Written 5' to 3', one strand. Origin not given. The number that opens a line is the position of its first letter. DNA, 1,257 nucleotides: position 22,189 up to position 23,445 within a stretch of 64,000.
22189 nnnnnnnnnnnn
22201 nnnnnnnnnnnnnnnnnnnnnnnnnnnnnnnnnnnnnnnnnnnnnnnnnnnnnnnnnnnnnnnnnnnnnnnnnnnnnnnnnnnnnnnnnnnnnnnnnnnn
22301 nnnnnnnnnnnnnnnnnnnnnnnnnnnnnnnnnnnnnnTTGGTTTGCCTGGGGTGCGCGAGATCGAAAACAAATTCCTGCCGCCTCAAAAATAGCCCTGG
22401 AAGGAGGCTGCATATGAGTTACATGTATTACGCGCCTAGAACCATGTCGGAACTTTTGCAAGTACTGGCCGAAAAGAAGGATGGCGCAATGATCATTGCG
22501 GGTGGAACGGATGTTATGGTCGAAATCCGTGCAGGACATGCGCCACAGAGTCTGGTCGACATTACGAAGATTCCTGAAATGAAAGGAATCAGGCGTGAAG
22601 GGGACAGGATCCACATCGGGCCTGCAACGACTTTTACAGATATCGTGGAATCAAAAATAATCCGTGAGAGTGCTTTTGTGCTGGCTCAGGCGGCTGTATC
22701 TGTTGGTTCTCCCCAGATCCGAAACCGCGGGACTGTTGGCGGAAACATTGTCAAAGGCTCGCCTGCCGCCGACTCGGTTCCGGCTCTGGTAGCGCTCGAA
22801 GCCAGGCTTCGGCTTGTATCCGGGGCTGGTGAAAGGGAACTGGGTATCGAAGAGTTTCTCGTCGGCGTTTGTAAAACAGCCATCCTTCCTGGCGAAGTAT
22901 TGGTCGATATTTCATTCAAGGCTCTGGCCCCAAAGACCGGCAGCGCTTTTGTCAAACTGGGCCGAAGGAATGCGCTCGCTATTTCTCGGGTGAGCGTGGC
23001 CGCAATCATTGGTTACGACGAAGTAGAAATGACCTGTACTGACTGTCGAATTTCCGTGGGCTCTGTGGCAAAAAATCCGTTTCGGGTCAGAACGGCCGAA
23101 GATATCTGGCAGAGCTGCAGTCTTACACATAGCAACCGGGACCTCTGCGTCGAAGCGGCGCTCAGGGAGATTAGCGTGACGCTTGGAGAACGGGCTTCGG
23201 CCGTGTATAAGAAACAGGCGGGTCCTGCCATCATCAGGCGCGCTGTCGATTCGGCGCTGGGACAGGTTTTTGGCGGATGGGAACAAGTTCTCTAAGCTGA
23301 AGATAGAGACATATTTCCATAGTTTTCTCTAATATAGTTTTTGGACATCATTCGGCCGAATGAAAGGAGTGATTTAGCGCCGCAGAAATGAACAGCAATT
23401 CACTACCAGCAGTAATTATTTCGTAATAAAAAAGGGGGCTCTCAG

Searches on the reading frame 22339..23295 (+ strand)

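Call 36: search_protein_families(library=pfam, proteins=[window:22339-23295:+], max_evalue=5)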
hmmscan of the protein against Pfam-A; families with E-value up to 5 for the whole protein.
window:22339-23295:+ (318 aa): 3 families
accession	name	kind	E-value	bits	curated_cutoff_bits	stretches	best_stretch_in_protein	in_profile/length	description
PF00941.27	FAD_binding_5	-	2.2e-46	158.2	27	1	28-192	3-166/170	FAD binding domain in molybdopterin dehydrogenase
PF03450.22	CO_deh_flav_C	-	5.6e-08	33.3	25.5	1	205-304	3-100/102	CO dehydrogenase flavoprotein C-terminal domain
PF01565.28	FAD_binding_4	-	0.00088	19.4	26.4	1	36-149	13-116/139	FAD binding domain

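Call 37: search_protein_families(library=ncbifam, proteins=[window:22339-23295:+], max_evalue=0.001)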
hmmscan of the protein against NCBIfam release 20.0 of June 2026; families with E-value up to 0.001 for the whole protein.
window:22339-23295:+ (318 aa): 8 families
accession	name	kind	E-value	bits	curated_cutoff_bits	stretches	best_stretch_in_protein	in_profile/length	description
NF043083.1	XdhB_XDHase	equivalog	1.4e-64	218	310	1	30-307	7-284/289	xanthine dehydrogenase subunit XdhB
NF007427.0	PRK09971.1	equivalog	2.4e-57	194.3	287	1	30-308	7-285/292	xanthine dehydrogenase FAD-binding subunit XdhB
NF041019.1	glyceraldDH_beta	equivalog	9.1e-50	169.4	350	1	29-304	7-278/280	glyceraldehyde dehydrogenase subunit beta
TIGR02963.1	xanthine_xdhA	equivalog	4.8e-42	144.2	467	1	29-301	194-463/468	xanthine dehydrogenase small subunit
TIGR03199.1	pucC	equivalog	9.8e-34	116.8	306.05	1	36-295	4-258/264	xanthine dehydrogenase subunit C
TIGR03195.1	4hydrxCoA_B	equivalog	4.3e-29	101.7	404.55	2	31-139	8-116/321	4-hydroxybenzoyl-CoA reductase subunit beta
TIGR03312.1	Se_sel_red_FAD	hypoth_equivalog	2.3e-09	36.8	241.5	1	30-192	4-157/257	molybdopterin-dependent oxidoreductase FAD-binding subunit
TIGR02969.1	mam_aldehyde_ox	subfamily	1.4e-07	29.3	1912.3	1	28-244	237-463/1330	aldehyde oxidase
